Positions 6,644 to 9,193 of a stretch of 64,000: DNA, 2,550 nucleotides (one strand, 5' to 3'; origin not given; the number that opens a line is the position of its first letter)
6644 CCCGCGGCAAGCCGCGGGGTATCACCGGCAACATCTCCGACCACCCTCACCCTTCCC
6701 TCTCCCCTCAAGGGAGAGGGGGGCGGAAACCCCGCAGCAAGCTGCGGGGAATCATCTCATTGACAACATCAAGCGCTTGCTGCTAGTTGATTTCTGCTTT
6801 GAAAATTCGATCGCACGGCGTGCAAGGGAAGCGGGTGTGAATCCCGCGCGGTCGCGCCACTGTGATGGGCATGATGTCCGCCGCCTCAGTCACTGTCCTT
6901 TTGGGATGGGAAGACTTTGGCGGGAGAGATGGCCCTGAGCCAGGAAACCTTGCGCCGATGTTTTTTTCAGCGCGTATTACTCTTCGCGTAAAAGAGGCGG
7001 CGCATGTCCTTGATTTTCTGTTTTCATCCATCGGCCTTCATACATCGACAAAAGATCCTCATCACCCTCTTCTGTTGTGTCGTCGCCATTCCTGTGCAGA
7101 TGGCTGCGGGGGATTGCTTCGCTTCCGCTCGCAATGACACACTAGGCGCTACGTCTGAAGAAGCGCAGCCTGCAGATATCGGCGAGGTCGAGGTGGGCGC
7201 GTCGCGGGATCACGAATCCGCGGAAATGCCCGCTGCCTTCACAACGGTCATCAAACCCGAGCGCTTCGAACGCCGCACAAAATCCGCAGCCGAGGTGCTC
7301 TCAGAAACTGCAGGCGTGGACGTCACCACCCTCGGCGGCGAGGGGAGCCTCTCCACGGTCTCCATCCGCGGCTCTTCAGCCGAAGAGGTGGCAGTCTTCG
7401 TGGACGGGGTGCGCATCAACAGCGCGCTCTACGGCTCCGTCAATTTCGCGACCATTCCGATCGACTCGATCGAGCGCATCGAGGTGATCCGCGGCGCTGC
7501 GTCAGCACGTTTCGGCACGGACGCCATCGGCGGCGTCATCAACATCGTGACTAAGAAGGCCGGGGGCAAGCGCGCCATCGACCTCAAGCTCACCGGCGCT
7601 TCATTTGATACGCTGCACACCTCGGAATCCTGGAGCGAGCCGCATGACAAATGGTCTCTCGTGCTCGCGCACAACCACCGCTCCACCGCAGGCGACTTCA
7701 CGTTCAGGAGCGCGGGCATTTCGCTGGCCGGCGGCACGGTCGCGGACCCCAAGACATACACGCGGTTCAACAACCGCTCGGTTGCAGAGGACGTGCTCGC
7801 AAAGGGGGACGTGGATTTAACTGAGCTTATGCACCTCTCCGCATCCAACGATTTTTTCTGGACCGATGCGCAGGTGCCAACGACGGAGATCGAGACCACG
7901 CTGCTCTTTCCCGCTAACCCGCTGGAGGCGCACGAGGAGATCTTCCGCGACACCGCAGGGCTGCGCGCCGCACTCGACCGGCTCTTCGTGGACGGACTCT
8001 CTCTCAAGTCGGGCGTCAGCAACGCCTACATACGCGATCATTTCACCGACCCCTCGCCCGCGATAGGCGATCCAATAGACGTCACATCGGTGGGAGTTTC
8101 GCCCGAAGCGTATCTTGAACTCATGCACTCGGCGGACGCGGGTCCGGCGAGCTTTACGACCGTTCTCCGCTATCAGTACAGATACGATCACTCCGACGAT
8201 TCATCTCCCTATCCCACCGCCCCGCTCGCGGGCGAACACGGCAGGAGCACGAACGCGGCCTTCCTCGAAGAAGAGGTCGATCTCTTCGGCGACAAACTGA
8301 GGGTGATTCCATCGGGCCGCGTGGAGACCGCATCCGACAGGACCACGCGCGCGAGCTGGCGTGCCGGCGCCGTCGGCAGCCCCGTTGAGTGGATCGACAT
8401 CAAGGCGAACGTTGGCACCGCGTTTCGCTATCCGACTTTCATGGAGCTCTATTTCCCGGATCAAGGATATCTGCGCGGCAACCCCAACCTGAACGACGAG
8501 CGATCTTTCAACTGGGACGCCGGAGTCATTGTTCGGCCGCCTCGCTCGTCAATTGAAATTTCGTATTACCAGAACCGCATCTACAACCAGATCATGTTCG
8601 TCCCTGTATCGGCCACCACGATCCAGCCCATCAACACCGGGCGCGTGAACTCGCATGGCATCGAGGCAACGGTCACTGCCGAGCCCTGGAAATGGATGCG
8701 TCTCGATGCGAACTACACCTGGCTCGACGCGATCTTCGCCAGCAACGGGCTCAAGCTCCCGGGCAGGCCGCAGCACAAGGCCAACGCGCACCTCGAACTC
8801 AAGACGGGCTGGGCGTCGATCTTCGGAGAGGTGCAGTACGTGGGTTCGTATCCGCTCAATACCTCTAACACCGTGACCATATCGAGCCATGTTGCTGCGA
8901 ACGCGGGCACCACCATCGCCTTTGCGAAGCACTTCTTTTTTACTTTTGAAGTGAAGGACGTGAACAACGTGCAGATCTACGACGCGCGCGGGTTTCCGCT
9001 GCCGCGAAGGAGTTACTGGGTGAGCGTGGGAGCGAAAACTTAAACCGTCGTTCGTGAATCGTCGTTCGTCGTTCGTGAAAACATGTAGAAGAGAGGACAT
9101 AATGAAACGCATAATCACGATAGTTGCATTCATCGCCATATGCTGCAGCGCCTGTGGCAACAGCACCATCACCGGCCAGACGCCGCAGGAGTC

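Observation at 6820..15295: B12-riboswitch-controlled uptake locus with two paralogous lipoproteins inserted between btuB and btuFCD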

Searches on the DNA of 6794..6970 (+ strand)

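Call 56: build_rna_model(alignment_id=A5)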
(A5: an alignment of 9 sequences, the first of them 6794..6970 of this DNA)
Model R1 built from alignment A5 (9 sequences, 252 columns); structure: RNAalifold consensus.
model positions 179; base pairs 20; branch points 2; effective number of sequences 4.86; information 0.59 bits per position. Calibrated on 0.2 Mb of random sequence (short: E-values are rough).
structure used (alignment columns):
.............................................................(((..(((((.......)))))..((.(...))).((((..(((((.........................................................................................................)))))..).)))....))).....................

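Call 57: search_with_rna_model(model_id=R1, sources=[L012, L013, L014, L015, L016, L017, L018, L019, L020, L021, L022, L023, L024, L025, L026, L027, L028, L029, L030, L031, L032, L033, L034, L035, L036, L037, L038, L039, L040, L041, L042, L043, L044, L045, L046, L047, L048, L049, L050, L051, L052, L053, L054, L055, L056, L057, L058, L059, L060, L061, L062, L063, L064, L065, L066, L067, L068, L069, L070, L071, L072, L073, L074, L075, L076, L077, L078, L079, L080, L081, L082, L083, L084, L085, L086, L087, L088, L089, L090, L091], max_evalue=0.01)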
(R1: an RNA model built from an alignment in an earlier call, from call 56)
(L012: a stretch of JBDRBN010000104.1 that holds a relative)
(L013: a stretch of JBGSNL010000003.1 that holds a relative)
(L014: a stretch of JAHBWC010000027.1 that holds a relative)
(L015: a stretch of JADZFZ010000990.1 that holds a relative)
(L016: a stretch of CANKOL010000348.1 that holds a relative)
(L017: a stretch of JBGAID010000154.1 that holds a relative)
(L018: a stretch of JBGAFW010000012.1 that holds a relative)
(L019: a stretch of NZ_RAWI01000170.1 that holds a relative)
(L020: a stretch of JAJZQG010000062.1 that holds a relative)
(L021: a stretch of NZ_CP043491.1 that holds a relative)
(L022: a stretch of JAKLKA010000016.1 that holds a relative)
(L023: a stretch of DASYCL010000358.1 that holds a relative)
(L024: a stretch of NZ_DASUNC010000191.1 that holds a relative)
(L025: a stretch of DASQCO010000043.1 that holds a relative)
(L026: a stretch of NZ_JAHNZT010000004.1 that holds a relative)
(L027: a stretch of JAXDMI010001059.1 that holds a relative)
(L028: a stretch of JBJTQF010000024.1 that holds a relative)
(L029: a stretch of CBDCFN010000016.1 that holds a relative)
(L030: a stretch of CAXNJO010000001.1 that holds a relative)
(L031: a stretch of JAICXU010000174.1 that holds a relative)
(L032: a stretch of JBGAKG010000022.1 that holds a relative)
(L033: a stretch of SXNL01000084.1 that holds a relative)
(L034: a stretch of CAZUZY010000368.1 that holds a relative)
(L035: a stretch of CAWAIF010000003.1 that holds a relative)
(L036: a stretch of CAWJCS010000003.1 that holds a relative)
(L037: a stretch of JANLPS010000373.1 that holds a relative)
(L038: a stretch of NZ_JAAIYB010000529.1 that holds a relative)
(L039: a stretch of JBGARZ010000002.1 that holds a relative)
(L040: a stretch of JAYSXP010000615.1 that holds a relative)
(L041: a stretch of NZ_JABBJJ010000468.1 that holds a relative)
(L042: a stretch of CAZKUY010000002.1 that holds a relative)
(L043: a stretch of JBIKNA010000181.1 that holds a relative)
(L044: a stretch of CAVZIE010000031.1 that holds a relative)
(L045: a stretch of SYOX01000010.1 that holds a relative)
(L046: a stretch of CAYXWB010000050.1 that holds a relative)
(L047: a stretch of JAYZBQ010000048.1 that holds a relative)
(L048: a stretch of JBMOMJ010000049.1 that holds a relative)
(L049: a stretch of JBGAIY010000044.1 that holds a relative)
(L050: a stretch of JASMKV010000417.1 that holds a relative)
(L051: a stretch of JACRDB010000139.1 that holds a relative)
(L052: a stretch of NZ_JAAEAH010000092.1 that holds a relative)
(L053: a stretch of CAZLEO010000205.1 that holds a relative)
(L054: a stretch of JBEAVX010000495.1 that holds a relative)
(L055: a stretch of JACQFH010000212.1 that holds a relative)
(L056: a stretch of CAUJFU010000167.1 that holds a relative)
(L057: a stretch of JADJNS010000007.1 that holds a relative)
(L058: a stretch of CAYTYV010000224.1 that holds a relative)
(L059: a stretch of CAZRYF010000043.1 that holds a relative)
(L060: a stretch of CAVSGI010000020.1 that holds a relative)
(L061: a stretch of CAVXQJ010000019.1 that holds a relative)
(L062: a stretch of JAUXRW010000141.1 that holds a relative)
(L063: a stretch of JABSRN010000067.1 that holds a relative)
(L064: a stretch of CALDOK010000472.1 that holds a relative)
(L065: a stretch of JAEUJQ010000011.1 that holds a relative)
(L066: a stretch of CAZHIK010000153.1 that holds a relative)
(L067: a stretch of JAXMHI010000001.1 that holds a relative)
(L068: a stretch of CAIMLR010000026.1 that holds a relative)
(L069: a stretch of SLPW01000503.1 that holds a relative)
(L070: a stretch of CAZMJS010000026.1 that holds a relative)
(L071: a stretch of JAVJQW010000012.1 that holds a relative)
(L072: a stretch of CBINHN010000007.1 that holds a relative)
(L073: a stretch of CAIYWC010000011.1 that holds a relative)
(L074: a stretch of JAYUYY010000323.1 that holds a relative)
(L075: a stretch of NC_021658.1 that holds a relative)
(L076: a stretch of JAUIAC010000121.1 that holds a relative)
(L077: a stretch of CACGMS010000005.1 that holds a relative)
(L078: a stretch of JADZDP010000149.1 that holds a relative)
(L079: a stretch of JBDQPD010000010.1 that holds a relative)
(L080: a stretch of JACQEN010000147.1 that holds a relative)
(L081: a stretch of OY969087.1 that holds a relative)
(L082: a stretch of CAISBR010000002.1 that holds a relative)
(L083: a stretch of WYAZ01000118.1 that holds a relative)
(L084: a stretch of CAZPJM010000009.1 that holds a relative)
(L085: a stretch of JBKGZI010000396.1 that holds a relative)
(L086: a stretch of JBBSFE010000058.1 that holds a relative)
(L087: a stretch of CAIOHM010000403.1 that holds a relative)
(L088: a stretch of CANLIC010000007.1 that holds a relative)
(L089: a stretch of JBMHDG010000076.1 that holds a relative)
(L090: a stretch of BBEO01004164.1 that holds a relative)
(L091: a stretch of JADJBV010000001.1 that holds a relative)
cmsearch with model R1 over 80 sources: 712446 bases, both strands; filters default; matches with E-value up to 0.01: 63.
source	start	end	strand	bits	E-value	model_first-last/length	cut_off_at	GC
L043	4520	4712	+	115.9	3.1e-29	1-179/179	no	0.65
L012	1272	1464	+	103.2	8.3e-26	1-179/179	no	0.51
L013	259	438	+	102.9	1e-25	1-179/179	no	0.54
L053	4417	4592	+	92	9.3e-23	1-179/179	no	0.68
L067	2226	2421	+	91.7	1.1e-22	1-179/179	no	0.5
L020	4657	4827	+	90.6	2.2e-22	1-179/179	no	0.69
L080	2730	2904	+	89.1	5.6e-22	1-179/179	no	0.62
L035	4589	4715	+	88.2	9.5e-22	33-159/179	no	0.7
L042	2044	2213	+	87.3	1.7e-21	1-179/179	no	0.49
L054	851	1038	+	86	3.8e-21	1-179/179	no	0.64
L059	3386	3553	+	85.4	5.6e-21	1-179/179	no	0.64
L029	544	737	+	85.4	5.7e-21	1-179/179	no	0.47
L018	4503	4674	+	84.6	9.3e-21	1-179/179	no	0.62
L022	4562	4730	+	83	2.4e-20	1-179/179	no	0.65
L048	3517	3690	+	82.4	3.6e-20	1-179/179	no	0.64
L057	3323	3512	+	79.8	1.8e-19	1-179/179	no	0.62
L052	3084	3280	+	79.8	1.9e-19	1-179/179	no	0.67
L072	4060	4232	+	79.6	2.1e-19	1-179/179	no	0.64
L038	791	987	+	79.4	2.3e-19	1-179/179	no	0.67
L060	3351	3533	+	78.8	3.3e-19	1-179/179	no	0.67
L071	3511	3693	+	77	1e-18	1-179/179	no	0.63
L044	4452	4618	+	76.7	1.2e-18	1-179/179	no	0.68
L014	4586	4718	+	75.2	3.2e-18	33-164/179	no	0.68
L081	4007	4124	+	74.8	4.2e-18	35-157/179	no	0.66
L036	4034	4224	+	74.7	4.5e-18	1-179/179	no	0.68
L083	955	1145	+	73.9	7e-18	1-179/179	no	0.68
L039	3060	3236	+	72.4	1.8e-17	1-179/179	no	0.65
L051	3193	3383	+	72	2.4e-17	1-179/179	no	0.69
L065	2355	2532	+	71.5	3.2e-17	1-179/179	no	0.68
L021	3243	3450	+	70.6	5.8e-17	1-179/179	no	0.67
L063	4375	4507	-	70.4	6.2e-17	1-179/179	no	0.58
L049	3229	3416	+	70.2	7.3e-17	1-179/179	no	0.6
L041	1758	1954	+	69.7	9.8e-17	1-179/179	no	0.69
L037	3241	3433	+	69.4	1.2e-16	1-179/179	no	0.61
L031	2839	2904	+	69.3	1.3e-16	34-158/179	no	0.67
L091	3809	3966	+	68.6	2e-16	33-162/179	no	0.67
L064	7055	7243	-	68.1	2.7e-16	1-179/179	no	0.7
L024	3218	3424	+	67.9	3e-16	1-179/179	no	0.68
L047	3892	4070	+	67.9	3e-16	1-179/179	no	0.63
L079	3909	4083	+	67.6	3.7e-16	1-179/179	no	0.59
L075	2257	2449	+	67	5.4e-16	1-179/179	no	0.69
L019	239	397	+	65.9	1.1e-15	33-163/179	no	0.67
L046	4035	4215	+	65.3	1.5e-15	1-179/179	no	0.64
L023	1412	1585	+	65.2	1.6e-15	1-179/179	no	0.67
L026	3271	3430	+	64.5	2.5e-15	33-167/179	no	0.68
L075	5944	6129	+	63.5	4.7e-15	1-179/179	no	0.7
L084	4615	4753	+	60.7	2.6e-14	34-158/179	no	0.73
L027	3002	3137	+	60.4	3.2e-14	1-179/179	no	0.61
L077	3944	4063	+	58.7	9.1e-14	35-157/179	no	0.54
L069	1566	1743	+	57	2.7e-13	1-179/179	no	0.65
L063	4608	4758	+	54.7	1.2e-12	1-179/179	no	0.62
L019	3139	3282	+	54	1.7e-12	1-179/179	no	0.68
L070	4139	4318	+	53.2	2.8e-12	1-179/179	no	0.65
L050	4159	4348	+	53.2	2.8e-12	1-179/179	no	0.51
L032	4541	4667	+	53.2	2.9e-12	1-179/179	no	0.66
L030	4591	4796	+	52.1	5.8e-12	1-179/179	no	0.72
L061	4687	4823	+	51.9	6.5e-12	1-179/179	no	0.63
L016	3124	3277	+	51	1.1e-11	33-162/179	no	0.74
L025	4631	4816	+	48.4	5.7e-11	1-179/179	no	0.65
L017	4614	4756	+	45.8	2.9e-10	34-158/179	no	0.68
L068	3839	3969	+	42.6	2.2e-09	1-179/179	no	0.63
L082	3987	4072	+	33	8.3e-07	34-158/179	no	0.69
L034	575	751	+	31.6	2e-06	33-163/179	no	0.73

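Call 89: search_with_rna_model(model_id=R1, sources=[L092, L093, L094, L007, window, L001, L004, L005, L008], max_evalue=1)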
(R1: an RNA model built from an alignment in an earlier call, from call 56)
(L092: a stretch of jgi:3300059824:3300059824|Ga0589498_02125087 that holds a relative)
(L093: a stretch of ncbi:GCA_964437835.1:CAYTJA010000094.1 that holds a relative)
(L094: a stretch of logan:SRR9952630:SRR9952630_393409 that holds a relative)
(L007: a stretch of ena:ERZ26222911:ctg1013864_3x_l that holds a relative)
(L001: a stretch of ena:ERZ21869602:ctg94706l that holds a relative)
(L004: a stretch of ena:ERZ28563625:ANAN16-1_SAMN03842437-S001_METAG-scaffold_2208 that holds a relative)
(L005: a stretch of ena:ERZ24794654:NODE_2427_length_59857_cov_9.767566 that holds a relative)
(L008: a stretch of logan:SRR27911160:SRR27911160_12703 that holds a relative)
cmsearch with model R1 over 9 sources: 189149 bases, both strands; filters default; matches with E-value up to 1: 7.
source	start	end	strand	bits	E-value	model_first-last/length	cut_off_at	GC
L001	7660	7857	+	136.8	1.9e-35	1-179/179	no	0.62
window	6797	6970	+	136.7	2e-35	1-179/179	no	0.58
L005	7616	7801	+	129.3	1.9e-33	1-179/179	no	0.65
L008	7618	7790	+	125.2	2.5e-32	1-179/179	no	0.7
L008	13537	13723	+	110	3.2e-28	1-179/179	no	0.71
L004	3603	3781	+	103.6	1.7e-26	1-179/179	no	0.47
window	10492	10568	-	9.6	0.49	1-179/179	no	0.73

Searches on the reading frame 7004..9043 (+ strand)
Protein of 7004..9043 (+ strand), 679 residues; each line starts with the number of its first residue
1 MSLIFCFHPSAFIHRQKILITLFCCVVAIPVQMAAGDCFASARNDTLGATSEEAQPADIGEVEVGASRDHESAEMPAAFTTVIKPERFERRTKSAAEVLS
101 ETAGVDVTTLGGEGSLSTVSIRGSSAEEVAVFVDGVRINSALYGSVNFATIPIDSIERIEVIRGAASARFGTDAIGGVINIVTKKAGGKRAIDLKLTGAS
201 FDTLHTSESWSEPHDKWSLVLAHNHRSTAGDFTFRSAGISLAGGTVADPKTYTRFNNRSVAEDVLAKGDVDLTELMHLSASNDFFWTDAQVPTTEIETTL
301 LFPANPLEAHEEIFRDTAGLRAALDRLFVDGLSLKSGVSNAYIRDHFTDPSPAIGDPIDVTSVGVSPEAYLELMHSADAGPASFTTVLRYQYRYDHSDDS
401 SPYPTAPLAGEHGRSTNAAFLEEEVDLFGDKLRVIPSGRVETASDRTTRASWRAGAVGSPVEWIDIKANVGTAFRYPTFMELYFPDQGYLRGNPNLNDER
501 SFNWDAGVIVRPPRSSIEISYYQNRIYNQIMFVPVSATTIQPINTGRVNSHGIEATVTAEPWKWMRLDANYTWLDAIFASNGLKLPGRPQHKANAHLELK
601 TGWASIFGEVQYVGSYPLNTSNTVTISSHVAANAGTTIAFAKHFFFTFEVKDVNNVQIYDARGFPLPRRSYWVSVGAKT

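Call 3: search_protein_families(library=pfam, proteins=[window:7004-9043:+], max_evalue=0.1)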
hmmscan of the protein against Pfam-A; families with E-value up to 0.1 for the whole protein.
window:7004-9043:+ (679 aa): 3 families
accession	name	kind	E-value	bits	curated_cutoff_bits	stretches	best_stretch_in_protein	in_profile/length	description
PF00593.30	TonB_dep_Rec_b-barrel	-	1.4e-42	147.5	27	1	315-655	60-435/436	TonB dependent receptor-like, beta-barrel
PF07715.20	Plug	-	4.9e-24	85.3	23.9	1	80-178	9-107/107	TonB-dependent Receptor Plug Domain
PF14905.12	OMP_b-brl_3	-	1e-07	31.8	27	1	489-573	206-292/408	Outer membrane protein beta-barrel family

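Call 4: search_protein_families(library=ncbifam, proteins=[window:7004-9043:+], max_evalue=0.1)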
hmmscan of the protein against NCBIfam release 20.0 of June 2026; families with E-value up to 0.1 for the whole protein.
window:7004-9043:+ (679 aa): 33 families (the best 25 are shown)
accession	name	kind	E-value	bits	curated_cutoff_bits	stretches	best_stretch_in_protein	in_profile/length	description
TIGR01779.1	TonB-B12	equivalog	7.5e-55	186.6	599.7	2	47-230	17-201/614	TonB-dependent vitamin B12 receptor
NF007926.1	PRK10641.1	equivalog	9.3e-39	133.4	836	2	59-205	27-175/617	TonB-dependent vitamin B12 receptor BtuB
TIGR01783.1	TonB-siderophor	subfamily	7.6e-37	127.2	223.5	2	80-215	6-139/649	TonB-dependent siderophore receptor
TIGR01786.1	TonB-hemlactrns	subfamily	1.6e-34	119.4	323.75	2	62-186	3-136/719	TonB-dependent hemoglobin/transferrin/lactoferrin family receptor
NF038079.1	TonB_sider_MxcH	equivalog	1.8e-32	112.3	925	2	49-219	105-274/792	TonB-dependent siderophore myxochelin receptor MxcH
TIGR01785.1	TonB-hemin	subfamily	5.7e-30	104.4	316.85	2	61-186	3-131/677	TonB-dependent heme/hemoglobin receptor family protein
NF010010.0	PRK13483.1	equivalog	2.3e-24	85.3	927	2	51-194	25-173/660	ligand-gated channel protein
NF050067.1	TonBEntbctnRecCfrA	equivalog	7.9e-24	83.9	1200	2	71-197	39-171/698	TonB-dependent ferric enterobactin receptor CfrA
NF010012.0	PRK13486.1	equivalog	1.3e-22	79.9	924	2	64-191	30-165/696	TonB-dependent receptor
NF007478.2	PRK10064.1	equivalog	2.2e-22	79.1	745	1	69-190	41-164/663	catecholate siderophore receptor CirA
NF010038.0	PRK13513.1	equivalog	1.3e-20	73.5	942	1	53-195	29-176/659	ligand-gated channel protein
NF049946.1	TonB_dep_CU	exception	2.2e-19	69.3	700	2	21-197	5-183/683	TonB-dependent receptor, CU motif-type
NF049947.1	TonB_dep_PCPU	exception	5.5e-18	64.5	800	1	44-209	21-193/685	TonB-dependent receptor, PCPU motif-type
NF010048.1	PRK13524.1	subfamily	1.6e-17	63.3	493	1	42-189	23-181/744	FepA family TonB-dependent siderophore receptor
NF010011.0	PRK13484.1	equivalog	2e-17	62.7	1197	1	73-186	45-161/682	IreA family TonB-dependent siderophore receptor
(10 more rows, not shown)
